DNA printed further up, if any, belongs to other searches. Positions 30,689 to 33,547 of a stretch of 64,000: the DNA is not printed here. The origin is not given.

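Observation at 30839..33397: Two GT-A::GT-C fusion proteins (30839-33397 and 41105-43366)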

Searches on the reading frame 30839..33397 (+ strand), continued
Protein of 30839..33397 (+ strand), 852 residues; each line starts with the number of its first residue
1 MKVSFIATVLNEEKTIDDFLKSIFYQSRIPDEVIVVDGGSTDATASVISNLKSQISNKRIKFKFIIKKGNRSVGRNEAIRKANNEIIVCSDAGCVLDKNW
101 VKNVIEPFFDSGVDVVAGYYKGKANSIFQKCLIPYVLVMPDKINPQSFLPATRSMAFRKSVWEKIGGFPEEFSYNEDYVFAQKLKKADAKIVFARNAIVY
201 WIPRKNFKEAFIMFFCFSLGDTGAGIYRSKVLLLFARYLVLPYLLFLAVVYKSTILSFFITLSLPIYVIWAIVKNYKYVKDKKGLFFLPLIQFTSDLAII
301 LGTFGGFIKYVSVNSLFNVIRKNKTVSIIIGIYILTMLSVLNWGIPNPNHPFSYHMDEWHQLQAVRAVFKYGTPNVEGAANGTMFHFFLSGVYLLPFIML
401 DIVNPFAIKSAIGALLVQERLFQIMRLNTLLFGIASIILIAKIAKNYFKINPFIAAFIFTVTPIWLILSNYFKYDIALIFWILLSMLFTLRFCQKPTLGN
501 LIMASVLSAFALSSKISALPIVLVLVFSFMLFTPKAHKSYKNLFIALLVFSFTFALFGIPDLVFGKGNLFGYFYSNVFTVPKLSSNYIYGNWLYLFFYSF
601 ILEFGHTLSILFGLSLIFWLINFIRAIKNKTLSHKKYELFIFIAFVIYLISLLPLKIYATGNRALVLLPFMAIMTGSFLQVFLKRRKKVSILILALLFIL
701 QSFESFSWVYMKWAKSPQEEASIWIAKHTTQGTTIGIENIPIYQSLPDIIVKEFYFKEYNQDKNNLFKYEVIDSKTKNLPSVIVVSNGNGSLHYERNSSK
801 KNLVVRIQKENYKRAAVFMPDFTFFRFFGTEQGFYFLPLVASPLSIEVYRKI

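Call 62: find_homologous_proteins(query=L009:12582-14837:+)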
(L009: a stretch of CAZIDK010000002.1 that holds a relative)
Query L009:12582-14837:+ (752 aa): 177 proteins with E <= 0.001 among 8000 candidates; the best 120 are listed.
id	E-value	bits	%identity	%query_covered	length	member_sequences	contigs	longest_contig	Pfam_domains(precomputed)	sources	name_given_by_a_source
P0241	0.0e+0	1532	91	100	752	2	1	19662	PF02366.25,PF00535.33,PF13231.13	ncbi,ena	-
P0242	0.0e+0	1391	95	88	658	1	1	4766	PF02366.25,PF13231.13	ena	-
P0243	0.0e+0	1353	79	100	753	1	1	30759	PF02366.25,PF00535.33,PF13231.13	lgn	-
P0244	0.0e+0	1348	77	100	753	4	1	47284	PF02366.25,PF00535.33,PF13231.13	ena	-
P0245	0.0e+0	1347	79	100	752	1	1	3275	PF02366.25,PF00535.33,PF13231.13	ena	-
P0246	0.0e+0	1331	78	100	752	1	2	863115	PF02366.25,PF00535.33,PF13231.13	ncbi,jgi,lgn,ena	-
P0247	0.0e+0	1329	78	100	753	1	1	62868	PF02366.25,PF00535.33,PF13231.13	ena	-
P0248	0.0e+0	1295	74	100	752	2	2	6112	PF02366.25,PF00535.33,PF13231.13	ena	-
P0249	0.0e+0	1276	74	100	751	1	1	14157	PF02366.25,PF00535.33,PF13231.13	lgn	-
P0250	0.0e+0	1271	74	100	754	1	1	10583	PF02366.25,PF00535.33,PF13231.13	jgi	jgi:dolichol-phosphate mannosyltransferase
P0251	0.0e+0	1237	73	100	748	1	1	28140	PF02366.25,PF00535.33,PF13231.13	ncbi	-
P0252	0.0e+0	1204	71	100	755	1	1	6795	PF02366.25,PF00535.33,PF13231.13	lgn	-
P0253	0.0e+0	1176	69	100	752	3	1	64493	PF02366.25,PF00535.33,PF13231.13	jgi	jgi:dolichol-phosphate mannosyltransferase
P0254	0.0e+0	1153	70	100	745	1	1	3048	PF02366.25,PF00535.33,PF13231.13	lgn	-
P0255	0.0e+0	1127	67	100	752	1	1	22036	PF00535.33,PF13231.13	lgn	-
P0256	0.0e+0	1091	64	100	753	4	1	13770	PF02366.25,PF00535.33,PF13231.13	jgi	-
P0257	0.0e+0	1059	65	100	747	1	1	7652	PF02366.25,PF00535.33,PF13231.13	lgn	-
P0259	4.0e-285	966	59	99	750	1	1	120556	PF02366.25,PF00535.33,PF13231.13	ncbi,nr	ncbi:glycosyltransferase [Patescibacteria group bacterium]|nr:glycosyltransferase [Patescibacteria g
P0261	2.0e-276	937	58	99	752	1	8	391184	PF02366.25,PF00535.33,PF13231.13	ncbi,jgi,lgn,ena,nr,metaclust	ncbi:MAG: hypothetical protein A3B38_01750 [Candidatus Levybacteria bacterium RIFCSPLOWO2_01_FULL_36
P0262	2.9e-271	920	57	100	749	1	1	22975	PF02366.25,PF00535.33,PF13231.13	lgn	-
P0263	3.0e-270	917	56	99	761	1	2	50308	PF02366.25,PF00535.33,PF13231.13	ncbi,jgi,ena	-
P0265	3.2e-259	880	54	99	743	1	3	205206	PF02366.25,PF00535.33,PF13231.13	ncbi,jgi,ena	-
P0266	1.8e-256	871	54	100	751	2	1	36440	PF02366.25,PF00535.33,PF13231.13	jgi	jgi:dolichol-phosphate mannosyltransferase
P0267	1.3e-253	862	59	88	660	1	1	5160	PF02366.25,PF00535.33,PF13231.13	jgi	-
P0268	3.7e-247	840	65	79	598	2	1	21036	PF02366.25,PF00535.33,PF13231.13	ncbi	ncbi:MAG: hypothetical protein COU25_03820, partial [Candidatus Levybacteria bacterium CG10_big_fil_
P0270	5.4e-235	800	51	99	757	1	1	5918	PF02366.25,PF00535.33,PF13231.13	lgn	-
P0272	1.1e-231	789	50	99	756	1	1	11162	PF02366.25,PF00535.33,PF13231.13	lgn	-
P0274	2.6e-230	785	50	99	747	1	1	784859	PF02366.25,PF00535.33,PF13231.13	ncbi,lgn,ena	-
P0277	2.6e-227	775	49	99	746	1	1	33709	PF02366.25,PF00535.33,PF13231.13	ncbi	-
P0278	8.6e-227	773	50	99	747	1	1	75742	PF02366.25,PF00535.33,PF13231.13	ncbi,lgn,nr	ncbi:MAG: glycosyltransferase [Candidatus Levybacteria bacterium]|nr:glycosyltransferase [Candidatus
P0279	2.7e-226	771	49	99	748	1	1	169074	PF02366.25,PF00535.33,PF13231.13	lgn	-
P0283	2.0e-223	762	68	66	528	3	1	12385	PF02366.25,PF13231.13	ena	-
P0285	3.0e-219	748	77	58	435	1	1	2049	PF02366.25,PF13231.13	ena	-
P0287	2.9e-209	715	47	99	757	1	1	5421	PF02366.25,PF00535.33,PF13231.13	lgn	-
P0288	1.5e-207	709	45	100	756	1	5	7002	PF02366.25,PF00535.33,PF13231.13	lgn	-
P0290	3.7e-183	629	59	67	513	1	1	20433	PF02366.25,PF13231.13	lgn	-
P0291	3.1e-175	603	55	67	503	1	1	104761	PF02366.25,PF13231.13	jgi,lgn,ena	-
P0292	1.9e-161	557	51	68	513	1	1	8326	PF02366.25,PF13231.13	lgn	-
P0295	5.0e-160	552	50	67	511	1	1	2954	PF02366.25,PF13231.13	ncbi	-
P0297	7.4e-155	535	51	66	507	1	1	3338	PF02366.25,PF13231.13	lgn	-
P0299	3.2e-153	530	49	68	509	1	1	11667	PF02366.25,PF13231.13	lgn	-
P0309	5.7e-149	516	48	67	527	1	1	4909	PF02366.25,PF13231.13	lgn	-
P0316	4.9e-147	509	51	64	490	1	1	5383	PF02366.25,PF13231.13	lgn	-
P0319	4.6e-146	506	47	65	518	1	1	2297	PF02366.25,PF13231.13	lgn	-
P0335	2.8e-142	494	49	68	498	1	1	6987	PF02366.25,PF13231.13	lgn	-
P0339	2.5e-141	491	47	66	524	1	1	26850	PF02366.25,PF13231.13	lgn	-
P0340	5.6e-141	489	47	68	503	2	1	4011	PF02366.25,PF13231.13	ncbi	-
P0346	1.0e-139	485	48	66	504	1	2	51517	PF02366.25,PF13231.13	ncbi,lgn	-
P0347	1.8e-139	484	48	65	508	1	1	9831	PF02366.25,PF13231.13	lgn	-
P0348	2.0e-139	484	47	66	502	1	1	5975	PF02366.25,PF13231.13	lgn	-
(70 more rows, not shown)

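Call 79: search_protein_representatives(protein=window:30839-33394:+)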
Query: 852 residues. Proteins with E-value up to 0.001 (for the whole library): 19154; up to 1e-10: 3018; up to 1e-30: 791. The best 150 are listed.
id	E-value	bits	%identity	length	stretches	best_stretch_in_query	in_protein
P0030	2.4e-269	912.5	50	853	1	1-851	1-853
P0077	8.8e-257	870.9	49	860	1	1-851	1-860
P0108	5.0e-252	855.2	50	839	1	1-849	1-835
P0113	1.1e-251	854.1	49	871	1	3-851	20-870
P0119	4.5e-251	852.1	50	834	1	1-851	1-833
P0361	7.2e-248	841.4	50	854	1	1-851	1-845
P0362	7.3e-245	831.5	47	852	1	1-851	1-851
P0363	8.7e-236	801.5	45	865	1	2-851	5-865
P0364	5.2e-230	782.4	44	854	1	1-851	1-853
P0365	5.0e-229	779.1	46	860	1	1-851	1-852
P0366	1.3e-227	774.5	47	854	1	2-851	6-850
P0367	1.4e-227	774.4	46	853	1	2-851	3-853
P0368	3.9e-226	769.5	46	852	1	1-851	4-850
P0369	8.4e-225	765.1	45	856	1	2-851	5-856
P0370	1.7e-220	750.9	45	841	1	3-851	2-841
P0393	1.7e-124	433.4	42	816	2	305-849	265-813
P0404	4.0e-118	412.3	54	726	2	1-309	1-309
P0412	9.0e-106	371.4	59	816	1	8-309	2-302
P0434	1.5e-85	304.6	39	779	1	8-531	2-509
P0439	1.8e-82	294.3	47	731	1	2-321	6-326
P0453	1.2e-73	265.2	42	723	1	4-328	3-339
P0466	1.6e-69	251.5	45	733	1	1-310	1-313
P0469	2.5e-69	250.9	43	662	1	2-312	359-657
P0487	1.5e-64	235.1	39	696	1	2-333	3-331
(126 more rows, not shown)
